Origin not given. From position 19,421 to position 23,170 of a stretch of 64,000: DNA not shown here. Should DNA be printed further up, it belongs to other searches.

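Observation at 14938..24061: Ton/Tol-like proton-motive motor genes clustered with giant Ca-loop repeat proteins instead of a TonB-dependent receptor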

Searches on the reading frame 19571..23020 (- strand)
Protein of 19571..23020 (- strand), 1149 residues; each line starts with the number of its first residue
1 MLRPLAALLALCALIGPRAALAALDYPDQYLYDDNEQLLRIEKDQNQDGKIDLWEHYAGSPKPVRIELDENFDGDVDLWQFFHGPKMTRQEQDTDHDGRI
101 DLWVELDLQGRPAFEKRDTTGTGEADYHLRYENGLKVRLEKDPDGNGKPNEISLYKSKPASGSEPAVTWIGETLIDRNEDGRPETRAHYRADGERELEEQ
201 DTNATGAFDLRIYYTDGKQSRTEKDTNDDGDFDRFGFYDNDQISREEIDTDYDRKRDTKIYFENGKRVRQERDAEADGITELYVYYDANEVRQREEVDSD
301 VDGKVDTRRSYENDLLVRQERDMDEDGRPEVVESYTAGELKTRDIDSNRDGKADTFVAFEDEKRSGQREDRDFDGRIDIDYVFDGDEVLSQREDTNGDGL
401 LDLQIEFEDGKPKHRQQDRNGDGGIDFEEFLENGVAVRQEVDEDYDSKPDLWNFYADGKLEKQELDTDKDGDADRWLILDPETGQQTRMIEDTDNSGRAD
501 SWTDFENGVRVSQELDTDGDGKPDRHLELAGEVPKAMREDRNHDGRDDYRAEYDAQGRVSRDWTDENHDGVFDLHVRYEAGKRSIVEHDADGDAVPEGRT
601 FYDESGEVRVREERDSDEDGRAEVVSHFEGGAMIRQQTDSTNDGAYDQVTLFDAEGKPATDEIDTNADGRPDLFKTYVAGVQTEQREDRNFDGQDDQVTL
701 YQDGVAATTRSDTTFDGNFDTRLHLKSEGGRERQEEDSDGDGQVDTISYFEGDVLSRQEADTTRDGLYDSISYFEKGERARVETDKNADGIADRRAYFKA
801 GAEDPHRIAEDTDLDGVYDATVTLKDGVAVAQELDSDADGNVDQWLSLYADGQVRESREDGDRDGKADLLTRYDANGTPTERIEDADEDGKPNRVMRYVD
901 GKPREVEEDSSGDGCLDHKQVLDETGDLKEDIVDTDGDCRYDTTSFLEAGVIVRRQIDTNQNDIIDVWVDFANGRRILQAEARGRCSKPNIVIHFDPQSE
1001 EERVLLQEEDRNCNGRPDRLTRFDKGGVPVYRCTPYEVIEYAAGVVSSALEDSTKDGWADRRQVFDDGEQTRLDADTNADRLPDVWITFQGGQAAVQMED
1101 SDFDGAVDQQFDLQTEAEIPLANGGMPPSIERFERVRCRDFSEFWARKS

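Call 4: search_protein_families(library=pfam, proteins=[window:19571-23020:-], max_evalue=0.01)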
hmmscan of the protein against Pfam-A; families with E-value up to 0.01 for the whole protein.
window:19571-23020:- (1149 aa): 1 family
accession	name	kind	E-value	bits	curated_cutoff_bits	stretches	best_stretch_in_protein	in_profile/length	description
PF20615.3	DUF6802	-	0.0035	17.8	27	1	599-673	18-92/102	Family of unknown function (DUF6802)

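Call 5: search_protein_families(library=ncbifam, proteins=[window:19571-23020:-], max_evalue=0.01)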
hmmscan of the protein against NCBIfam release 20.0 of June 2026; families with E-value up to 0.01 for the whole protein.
window:19571-23020:- (1149 aa): 1 family
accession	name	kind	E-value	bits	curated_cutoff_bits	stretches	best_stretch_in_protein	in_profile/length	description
NF050087.1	Lsa25.6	equivalog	1.8e-19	70.1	150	3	35-106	75-149/196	Lsa25.6 family adhesin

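Call 8: find_homologous_proteins(query=window:19571-23020:-, max_evalue=0.00001)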
Query window:19571-23020:- (1149 aa): 3 proteins with E <= 0.00001 among 8000 candidates.
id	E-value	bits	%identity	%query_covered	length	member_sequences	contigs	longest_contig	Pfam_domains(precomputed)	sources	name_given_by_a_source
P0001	5.1e-104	368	30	100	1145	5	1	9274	-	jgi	jgi:hypothetical protein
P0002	1.1e-40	158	27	48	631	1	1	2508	PF20615.4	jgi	jgi:antitoxin component YwqK of YwqJK toxin-antitoxin module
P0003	3.8e-11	60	32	16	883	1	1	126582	PF07715.21,PF00593.31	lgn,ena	-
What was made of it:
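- Tried and rejected: Word-index search with the whole giant (call 8).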

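Call 9: find_encoding_contigs(protein=P0001, flank=10000)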
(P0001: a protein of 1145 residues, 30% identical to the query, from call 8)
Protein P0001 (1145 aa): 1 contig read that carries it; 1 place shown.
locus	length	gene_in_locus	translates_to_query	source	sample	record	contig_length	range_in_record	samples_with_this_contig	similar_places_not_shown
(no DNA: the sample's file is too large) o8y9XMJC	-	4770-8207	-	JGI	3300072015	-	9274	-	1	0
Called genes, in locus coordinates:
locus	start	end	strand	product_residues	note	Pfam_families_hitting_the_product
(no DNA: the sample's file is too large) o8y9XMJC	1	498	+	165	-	?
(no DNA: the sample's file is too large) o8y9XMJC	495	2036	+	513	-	PF23357:DUF7088 (weak), PF09822:ABC_transp_aux, PF14258:DUF4350 (faint)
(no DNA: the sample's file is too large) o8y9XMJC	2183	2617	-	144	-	PF02472:ExbD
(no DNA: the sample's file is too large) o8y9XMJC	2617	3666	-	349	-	PF01618:MotA_ExbB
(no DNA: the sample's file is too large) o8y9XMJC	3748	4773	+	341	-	-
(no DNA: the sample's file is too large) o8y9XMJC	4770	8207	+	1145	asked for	-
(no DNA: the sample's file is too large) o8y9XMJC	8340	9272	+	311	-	?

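Call 10: find_encoding_contigs(protein=P0003, flank=10000)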
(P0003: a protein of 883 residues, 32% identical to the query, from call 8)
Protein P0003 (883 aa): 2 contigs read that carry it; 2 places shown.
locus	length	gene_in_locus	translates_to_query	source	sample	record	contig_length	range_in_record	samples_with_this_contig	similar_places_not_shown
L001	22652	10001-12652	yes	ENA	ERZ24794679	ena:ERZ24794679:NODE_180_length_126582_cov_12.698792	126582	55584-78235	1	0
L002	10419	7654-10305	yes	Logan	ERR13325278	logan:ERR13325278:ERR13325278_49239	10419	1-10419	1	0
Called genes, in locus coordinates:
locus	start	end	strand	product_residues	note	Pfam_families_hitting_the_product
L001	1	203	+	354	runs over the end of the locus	PF08308:PEGA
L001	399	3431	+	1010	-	PF08447:PAS_3, PF13426:PAS_9, PF00989:PAS, PF08447:PAS_3, PF13426:PAS_9, PF08447:PAS_3, PF00512:HisKA, PF02518:HATPase_c, +4 more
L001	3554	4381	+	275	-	PF07044:DUF1329 (faint), PF17131:TP_0789-like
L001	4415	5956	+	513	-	PF06980:DUF1302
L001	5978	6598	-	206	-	PF05573:NosL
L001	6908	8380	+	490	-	PF13522:GATase_6 (weak), PF13537:GATase_7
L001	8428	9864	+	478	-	PF01425:Amidase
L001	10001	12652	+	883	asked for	PF07715:Plug, PF00593:TonB_dep_Rec_b-barrel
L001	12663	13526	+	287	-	-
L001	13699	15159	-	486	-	PF00072:Response_reg, PF00989:PAS, PF08448:PAS_4 (weak), PF00512:HisKA, PF02518:HATPase_c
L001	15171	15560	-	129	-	PF00072:Response_reg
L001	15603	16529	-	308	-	PF02219:MTHFR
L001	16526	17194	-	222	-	PF12225:DUF5981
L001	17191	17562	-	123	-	PF02662:FlpD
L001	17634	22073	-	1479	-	PF14691:Fer4_20, PF07992:Pyr_redox_2, PF13450:NAD_binding_8, PF13738:Pyr_redox_3, PF00070:Pyr_redox, PF07992:Pyr_redox_2, PF12831:FAD_oxidored, PF13450:NAD_binding_8, +20 more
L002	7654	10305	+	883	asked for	PF07715:Plug, PF00593:TonB_dep_Rec_b-barrel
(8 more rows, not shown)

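Call 18: search_solved_structures(query=window:19571-23020:-, max_evalue=1, show_alignments=2)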
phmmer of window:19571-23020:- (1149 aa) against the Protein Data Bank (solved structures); distinct sequences matched with E-value up to 1: 1.
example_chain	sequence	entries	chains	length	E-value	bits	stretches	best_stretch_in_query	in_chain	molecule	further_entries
1n6p_A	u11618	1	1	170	0.53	11.7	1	887-945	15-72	Ras-related protein Rab-5A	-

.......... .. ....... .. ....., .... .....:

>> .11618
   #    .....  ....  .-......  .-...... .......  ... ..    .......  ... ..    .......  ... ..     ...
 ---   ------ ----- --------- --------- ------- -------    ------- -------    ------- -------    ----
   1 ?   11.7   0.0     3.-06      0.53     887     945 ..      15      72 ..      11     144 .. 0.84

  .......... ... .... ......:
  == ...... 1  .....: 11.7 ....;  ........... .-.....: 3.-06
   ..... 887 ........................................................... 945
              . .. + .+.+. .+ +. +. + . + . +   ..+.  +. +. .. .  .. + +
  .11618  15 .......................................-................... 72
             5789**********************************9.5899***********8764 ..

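Call 48: search_protein_representatives(alignment_id=A2)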
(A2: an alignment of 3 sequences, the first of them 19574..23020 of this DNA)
Query: 3 sequences, 1091 profile positions. Proteins with E-value up to 0.001 (for the whole library): 5369; up to 1e-10: 1886; up to 1e-30: 115. The best 150 are listed.
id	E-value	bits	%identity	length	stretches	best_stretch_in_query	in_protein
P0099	8.1e-170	583.6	-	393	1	717-1091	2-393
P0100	1.1e-126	440.8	-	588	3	708-980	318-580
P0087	6.0e-119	415.1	-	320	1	811-1090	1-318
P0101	4.0e-100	352.8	-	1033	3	812-1088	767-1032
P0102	1.1e-97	344.8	-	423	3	732-980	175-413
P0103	4.7e-88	312.8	-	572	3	709-981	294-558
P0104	1.1e-86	308.2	-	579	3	710-981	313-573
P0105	1.1e-85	305.0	-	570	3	709-980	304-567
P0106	3.1e-85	303.5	-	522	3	714-980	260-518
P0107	1.2e-78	281.7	-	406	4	277-423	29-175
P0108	3.2e-78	280.3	-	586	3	727-979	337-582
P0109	9.4e-78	278.7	-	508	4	278-422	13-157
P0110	1.0e-77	278.6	-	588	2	576-981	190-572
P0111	5.1e-75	269.6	-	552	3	286-470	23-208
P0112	5.2e-74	266.3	-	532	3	705-979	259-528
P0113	6.0e-74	266.1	-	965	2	11-656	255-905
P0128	6.7e-57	209.7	-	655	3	28-154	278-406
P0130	6.6e-56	206.4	-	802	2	707-956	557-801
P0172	4.4e-37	144.1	-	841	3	185-516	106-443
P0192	1.5e-33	132.4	-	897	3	381-666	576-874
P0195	8.7e-33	129.8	-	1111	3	58-643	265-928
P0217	3.7e-30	121.1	-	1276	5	625-880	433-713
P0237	1.2e-28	116.1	-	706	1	460-772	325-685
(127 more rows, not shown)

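Call 49: search_protein_families(library=pfam, proteins=[P0100, P0104, P0113, P0128, P0130, P0172, P0192, P0195, P0237, P0217], max_evalue=0.001)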
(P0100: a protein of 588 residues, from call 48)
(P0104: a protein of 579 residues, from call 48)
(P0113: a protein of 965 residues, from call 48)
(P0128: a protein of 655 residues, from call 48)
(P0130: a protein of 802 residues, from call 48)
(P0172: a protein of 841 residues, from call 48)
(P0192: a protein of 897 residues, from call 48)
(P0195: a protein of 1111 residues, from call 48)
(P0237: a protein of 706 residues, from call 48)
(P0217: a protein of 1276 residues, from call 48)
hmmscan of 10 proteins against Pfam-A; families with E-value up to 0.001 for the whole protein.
P0100 (588 aa): 1 family
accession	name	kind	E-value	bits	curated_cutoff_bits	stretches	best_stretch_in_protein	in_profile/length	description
PF20615.3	DUF6802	-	3e-05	24.4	27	0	32-76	31-73/102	Family of unknown function (DUF6802)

P0104 (579 aa): 1 family
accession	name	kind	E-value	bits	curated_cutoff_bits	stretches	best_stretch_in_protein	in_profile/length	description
PF20615.3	DUF6802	-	0.00044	20.6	27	0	245-303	33-90/102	Family of unknown function (DUF6802)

P0113 (965 aa): 0 families

P0128 (655 aa): 0 families

P0130 (802 aa): 7 families
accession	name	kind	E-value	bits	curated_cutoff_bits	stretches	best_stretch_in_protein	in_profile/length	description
PF13646.12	HEAT_2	-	3.4e-42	143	27.7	6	102-179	12-88/88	HEAT repeats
PF03130.22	HEAT_PBS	-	8.2e-24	81.8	20.9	0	78-103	1-27/27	PBS lyase HEAT-like repeat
PF02985.28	HEAT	-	1.9e-11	43.5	23.5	0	227-253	2-28/31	HEAT repeat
PF13513.12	HEAT_EZ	-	1.1e-09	39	27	0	241-282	3-52/55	HEAT-like repeat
PF00514.29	Arm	-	8.7e-09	35.6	20.6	0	223-250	10-37/41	Armadillo/beta-catenin-like repeat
PF20615.3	DUF6802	-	6.6e-07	29.7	27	0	415-478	29-91/102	Family of unknown function (DUF6802)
PF13517.12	FG-GAP_3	-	0.00085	20.3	26.9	1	641-700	1-60/61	FG-GAP-like repeat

P0172 (841 aa): 3 families
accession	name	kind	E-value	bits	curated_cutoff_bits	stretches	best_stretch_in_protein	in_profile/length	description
PF13646.12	HEAT_2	-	8.9e-19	68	27.7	2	781-840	14-70/88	HEAT repeats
PF03130.22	HEAT_PBS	-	2.1e-10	40.5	20.9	0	817-837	1-21/27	PBS lyase HEAT-like repeat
PF02985.28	HEAT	-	7.2e-05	23.1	23.5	0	814-829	13-28/31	HEAT repeat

P0192 (897 aa): 3 families
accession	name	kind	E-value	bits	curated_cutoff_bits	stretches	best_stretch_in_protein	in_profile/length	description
PF13472.12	Lipase_GDSL_2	-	1e-19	72.2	32.9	1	52-270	1-177/178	GDSL-like Lipase/Acylhydrolase family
PF13517.12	FG-GAP_3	-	1.4e-05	26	26.9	0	564-623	1-60/61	FG-GAP-like repeat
PF00657.28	Lipase_GDSL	-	8.9e-05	23.2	23.6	1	53-274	4-206/208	GDSL-like Lipase/Acylhydrolase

P0195 (1111 aa): 1 family
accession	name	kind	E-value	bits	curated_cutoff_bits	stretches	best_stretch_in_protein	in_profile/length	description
PF05593.20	RHS_repeat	-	1.3e-34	118.3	22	1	222-244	12-34/38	RHS Repeat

P0237 (706 aa): 1 family
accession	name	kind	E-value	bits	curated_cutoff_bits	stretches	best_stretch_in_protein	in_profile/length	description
PF05593.20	RHS_repeat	-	0.00031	21.5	22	0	451-492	1-35/38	RHS Repeat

P0217 (1276 aa): 4 families
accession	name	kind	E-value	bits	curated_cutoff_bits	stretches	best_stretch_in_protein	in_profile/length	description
PF00028.23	Cadherin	-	4.1e-16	59.6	28.8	1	1025-1108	4-92/93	Cadherin domain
PF01839.29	FG-GAP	-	9.8e-15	54.5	22.1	2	1141-1177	2-36/37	FG-GAP repeat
PF03413.25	PepSY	-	7.4e-08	33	24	0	922-967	7-56/60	Peptidase propeptide and YPEB domain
PF03548.22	LolA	-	0.00047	20.4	23.6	0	28-101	92-165/165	Outer membrane lipoprotein carrier protein LolA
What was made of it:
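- More distant members of the repeat family occur with HEAT, GDSL-lipase, RHS and cadherin/FG-GAP domains (call 49).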

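Call 51: find_related_loci(query=P0001, collection=metagenome_contigs, flank=10000)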
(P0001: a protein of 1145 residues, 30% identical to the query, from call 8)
Query P0001 (1145 aa) in metagenome_contigs; peptide patterns used: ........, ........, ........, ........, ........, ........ (x = any residue, [..] = any of these).
82 stretches matched a pattern; 3 encode a relative of the query (tblastn E <= 1e-3); 3 distinct loci.
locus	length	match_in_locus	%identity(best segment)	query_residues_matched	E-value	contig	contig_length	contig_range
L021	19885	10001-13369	88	1-1145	0e+0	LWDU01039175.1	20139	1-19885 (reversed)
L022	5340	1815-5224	72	18-1145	0e+0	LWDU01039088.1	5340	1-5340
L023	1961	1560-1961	78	1-988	5e-58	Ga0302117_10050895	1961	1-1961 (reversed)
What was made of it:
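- Tried and rejected: Metagenome scan with P0001 (call 51).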

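Call 56: search_protein_families(library=pfam, proteins=[L021:346-1926:-, L021:2342-3877:+, L021:3976-4968:+, L021:4965-5756:+, L021:5681-6715:-, L021:6761-7210:-, L021:7395-7829:-, L021:7829-8623:-, L021:8721-10004:+, L021:4997-7294:+], max_evalue=0.01)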
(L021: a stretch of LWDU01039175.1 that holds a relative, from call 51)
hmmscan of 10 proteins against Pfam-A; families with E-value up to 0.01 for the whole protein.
L021:346-1926:- (526 aa): 10 families
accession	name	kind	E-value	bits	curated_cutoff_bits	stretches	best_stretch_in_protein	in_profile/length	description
PF02826.25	2-Hacid_dh_C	-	2.2e-63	213.3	25.1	1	107-282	1-178/178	D-isomer specific 2-hydroxyacid dehydrogenase, NAD binding domain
PF00389.36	2-Hacid_dh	-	1.8e-36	125.2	24.6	1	4-314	1-134/134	D-isomer specific 2-hydroxyacid dehydrogenase, catalytic domain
PF19304.4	PGDH_inter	-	1.6e-31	109.3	27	1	326-441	2-118/119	D-3-phosphoglycerate dehydrogenase intervening domain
PF01842.31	ACT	-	1.2e-08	35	27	1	455-516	3-65/66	ACT domain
PF22660.2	RS_preATP-grasp-like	-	1.1e-05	26.2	27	1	143-201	3-68/98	Ribonucleotide synthetase preATP-grasp domain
PF03807.23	F420_oxidored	-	3.7e-05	24.7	21.6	1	144-230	2-91/94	NADP oxidoreductase coenzyme F420-dependent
PF03446.21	NAD_binding_2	-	0.00086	19.8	21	1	144-243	2-105/161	NAD binding domain of 6-phosphogluconate dehydrogenase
PF22629.2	ACT_AHAS_ss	-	0.0021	18.6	27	1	457-518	3-65/67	AHAS small subunit-like ACT domain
PF13478.12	XdhC_C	-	0.0025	18.8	29.7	1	145-210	2-59/125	XdhC Rossmann domain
PF13241.12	NAD_binding_7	-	0.0056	17.7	22.1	0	139-230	5-92/104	Putative NAD(P)-binding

L021:2342-3877:+ (511 aa): 1 family
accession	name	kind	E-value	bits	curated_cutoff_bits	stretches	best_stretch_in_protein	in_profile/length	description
PF00275.25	EPSP_synthase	-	1.2e-110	370.6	22.8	1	88-507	2-416/417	EPSP synthase (3-phosphoshikimate 1-carboxyvinyltransferase)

L021:3976-4968:+ (330 aa): 2 families
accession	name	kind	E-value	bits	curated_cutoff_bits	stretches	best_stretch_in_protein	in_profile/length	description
PF00005.33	ABC_tran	-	1.1e-30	107.5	25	1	72-216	1-137/137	ABC transporter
PF13304.12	AAA_21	-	4.5e-10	40.5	27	1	187-246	237-300/304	AAA domain, putative AbiEii toxin, Type IV TA system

L021:4965-5756:+ (263 aa): 5 families
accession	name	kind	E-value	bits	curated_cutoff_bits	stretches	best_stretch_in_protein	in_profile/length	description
PF12679.13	ABC2_membrane_2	-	3.6e-13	49.9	27.2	1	6-199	2-196/283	ABC-2 family transporter protein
PF12698.13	ABC2_membrane_3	-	5.8e-13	49.1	31.6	1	85-196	172-278/347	ABC-2 family transporter protein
PF12730.13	ABC2_membrane_4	-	9.6e-08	32.6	27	1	80-191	51-172/179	ABC-2 family transporter protein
PF01061.29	ABC2_membrane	-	9.4e-06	25.7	26.9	1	3-197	2-172/211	ABC-2 type transporter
PF13346.12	ABC2_membrane_5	-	4.3e-05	23.6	25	1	85-183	42-142/205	ABC-2 family transporter protein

L021:5681-6715:- (344 aa): 0 families

L021:6761-7210:- (149 aa): 0 families

L021:7395-7829:- (144 aa): 1 family
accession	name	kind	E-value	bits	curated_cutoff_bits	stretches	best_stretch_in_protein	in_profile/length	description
PF02472.21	ExbD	-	5.9e-27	94.7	25.4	1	20-139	6-126/128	Biopolymer transport protein ExbD/TolR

L021:7829-8623:- (264 aa): 1 family
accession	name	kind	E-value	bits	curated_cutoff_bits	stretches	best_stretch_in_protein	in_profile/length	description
PF01618.21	MotA_ExbB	-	1.2e-28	99.9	22.9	1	109-223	6-123/127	MotA/TolQ/ExbB proton channel family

L021:8721-10004:+ (427 aa): 1 family
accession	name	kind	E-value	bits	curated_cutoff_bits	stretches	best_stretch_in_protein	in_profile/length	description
PF13103.11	TonB_2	-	8.4e-05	23.1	22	0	306-356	2-52/85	TonB C terminal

L021:4997-7294:+ (765 aa): 3 families
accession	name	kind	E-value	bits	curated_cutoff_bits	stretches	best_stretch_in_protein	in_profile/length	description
PF09822.16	ABC_transp_aux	-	2.7e-19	69.9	34.7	1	489-695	25-279/288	ABC-type uncharacterized transport system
PF23357.1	DUF7088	-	1.1e-06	29.3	27.8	1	349-420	2-74/105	Domain of unknown function (DUF7088)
PF14258.12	DUF4350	-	8.7e-05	23.3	30.4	1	478-702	5-178/181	Domain of unknown function (DUF4350)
